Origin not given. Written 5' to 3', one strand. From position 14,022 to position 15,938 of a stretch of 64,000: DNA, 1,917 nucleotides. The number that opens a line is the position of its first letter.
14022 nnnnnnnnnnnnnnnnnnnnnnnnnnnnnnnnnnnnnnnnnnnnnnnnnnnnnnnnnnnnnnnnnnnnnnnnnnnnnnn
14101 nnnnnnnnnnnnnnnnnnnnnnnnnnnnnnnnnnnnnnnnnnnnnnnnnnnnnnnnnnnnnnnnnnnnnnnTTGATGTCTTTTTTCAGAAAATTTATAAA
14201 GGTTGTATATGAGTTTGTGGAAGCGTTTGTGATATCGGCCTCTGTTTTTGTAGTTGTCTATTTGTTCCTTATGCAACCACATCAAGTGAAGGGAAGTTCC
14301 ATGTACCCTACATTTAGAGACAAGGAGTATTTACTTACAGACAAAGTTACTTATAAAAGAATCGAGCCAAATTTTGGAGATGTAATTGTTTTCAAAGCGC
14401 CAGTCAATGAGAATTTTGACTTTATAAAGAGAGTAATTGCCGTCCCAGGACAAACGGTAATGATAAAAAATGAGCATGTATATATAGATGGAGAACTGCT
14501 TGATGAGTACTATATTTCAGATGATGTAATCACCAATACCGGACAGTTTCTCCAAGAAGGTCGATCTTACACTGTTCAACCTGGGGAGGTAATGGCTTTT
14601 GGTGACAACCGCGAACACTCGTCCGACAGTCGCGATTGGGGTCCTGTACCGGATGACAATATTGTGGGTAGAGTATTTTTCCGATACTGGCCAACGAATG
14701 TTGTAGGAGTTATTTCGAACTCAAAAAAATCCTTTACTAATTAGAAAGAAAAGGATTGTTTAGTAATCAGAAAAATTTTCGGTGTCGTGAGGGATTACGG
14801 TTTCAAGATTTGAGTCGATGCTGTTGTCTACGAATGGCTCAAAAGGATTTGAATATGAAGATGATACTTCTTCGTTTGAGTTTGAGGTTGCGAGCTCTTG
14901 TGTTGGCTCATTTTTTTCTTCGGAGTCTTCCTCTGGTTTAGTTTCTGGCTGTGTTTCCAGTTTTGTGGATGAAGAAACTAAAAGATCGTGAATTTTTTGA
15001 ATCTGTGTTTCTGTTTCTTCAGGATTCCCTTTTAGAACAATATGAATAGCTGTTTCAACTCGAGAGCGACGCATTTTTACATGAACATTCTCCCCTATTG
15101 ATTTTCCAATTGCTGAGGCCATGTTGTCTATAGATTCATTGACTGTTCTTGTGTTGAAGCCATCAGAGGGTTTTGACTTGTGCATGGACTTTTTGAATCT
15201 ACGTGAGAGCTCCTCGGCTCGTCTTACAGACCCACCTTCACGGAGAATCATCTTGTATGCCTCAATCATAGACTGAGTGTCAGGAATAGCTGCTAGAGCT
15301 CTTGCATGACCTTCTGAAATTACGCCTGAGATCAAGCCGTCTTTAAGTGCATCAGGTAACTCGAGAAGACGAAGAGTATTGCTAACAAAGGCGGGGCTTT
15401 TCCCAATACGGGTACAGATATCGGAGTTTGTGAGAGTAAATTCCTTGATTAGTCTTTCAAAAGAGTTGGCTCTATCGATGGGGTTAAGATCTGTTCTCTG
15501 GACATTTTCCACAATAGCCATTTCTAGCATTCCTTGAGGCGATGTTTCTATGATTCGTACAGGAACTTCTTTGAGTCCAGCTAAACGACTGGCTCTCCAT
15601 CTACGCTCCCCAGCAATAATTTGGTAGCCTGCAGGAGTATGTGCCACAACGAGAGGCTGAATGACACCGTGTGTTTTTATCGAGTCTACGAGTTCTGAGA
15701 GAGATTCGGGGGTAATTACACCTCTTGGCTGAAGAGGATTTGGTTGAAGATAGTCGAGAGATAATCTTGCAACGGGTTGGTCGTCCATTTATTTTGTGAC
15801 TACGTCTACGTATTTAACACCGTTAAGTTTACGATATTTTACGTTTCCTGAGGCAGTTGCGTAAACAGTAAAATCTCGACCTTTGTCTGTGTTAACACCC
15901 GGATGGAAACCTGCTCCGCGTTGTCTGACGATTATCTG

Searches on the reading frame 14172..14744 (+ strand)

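Call 26: search_protein_families(library=pfam, proteins=[window:14172-14744:+], max_evalue=0.001)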
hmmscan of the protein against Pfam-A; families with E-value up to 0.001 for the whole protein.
window:14172-14744:+ (190 aa): 1 family
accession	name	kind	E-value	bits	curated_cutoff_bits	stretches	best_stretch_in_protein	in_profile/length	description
PF10502.14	Peptidase_S26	-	1.7e-46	158.7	22.9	1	14-173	3-168/168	Signal peptidase, peptidase S26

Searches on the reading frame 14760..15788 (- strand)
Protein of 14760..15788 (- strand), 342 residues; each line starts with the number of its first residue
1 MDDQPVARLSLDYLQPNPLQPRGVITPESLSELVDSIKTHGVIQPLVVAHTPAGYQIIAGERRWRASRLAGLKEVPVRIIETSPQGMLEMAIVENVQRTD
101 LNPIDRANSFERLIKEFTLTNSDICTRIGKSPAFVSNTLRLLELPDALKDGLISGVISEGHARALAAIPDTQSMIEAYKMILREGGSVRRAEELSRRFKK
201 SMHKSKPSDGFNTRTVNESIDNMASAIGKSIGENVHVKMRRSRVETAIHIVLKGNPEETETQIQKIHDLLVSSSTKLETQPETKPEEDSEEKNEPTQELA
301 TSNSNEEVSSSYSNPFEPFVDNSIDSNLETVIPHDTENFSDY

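Call 26: search_protein_families(library=pfam, proteins=[window:14760-15788:-], max_evalue=0.001)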
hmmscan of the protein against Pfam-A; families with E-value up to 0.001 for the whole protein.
window:14760-15788:- (342 aa): 3 families
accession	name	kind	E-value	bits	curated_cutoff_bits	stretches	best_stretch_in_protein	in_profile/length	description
PF02195.25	ParB_N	-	5.5e-30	103.7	26.3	1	6-97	3-95/95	ParB N-terminal domain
PF17762.8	HTH_ParB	-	2.2e-28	98.8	22.6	1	100-199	2-101/102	ParB HTH domain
PF08535.16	KorB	-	6.3e-05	23.3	22.3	1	121-176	6-59/89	KorB domain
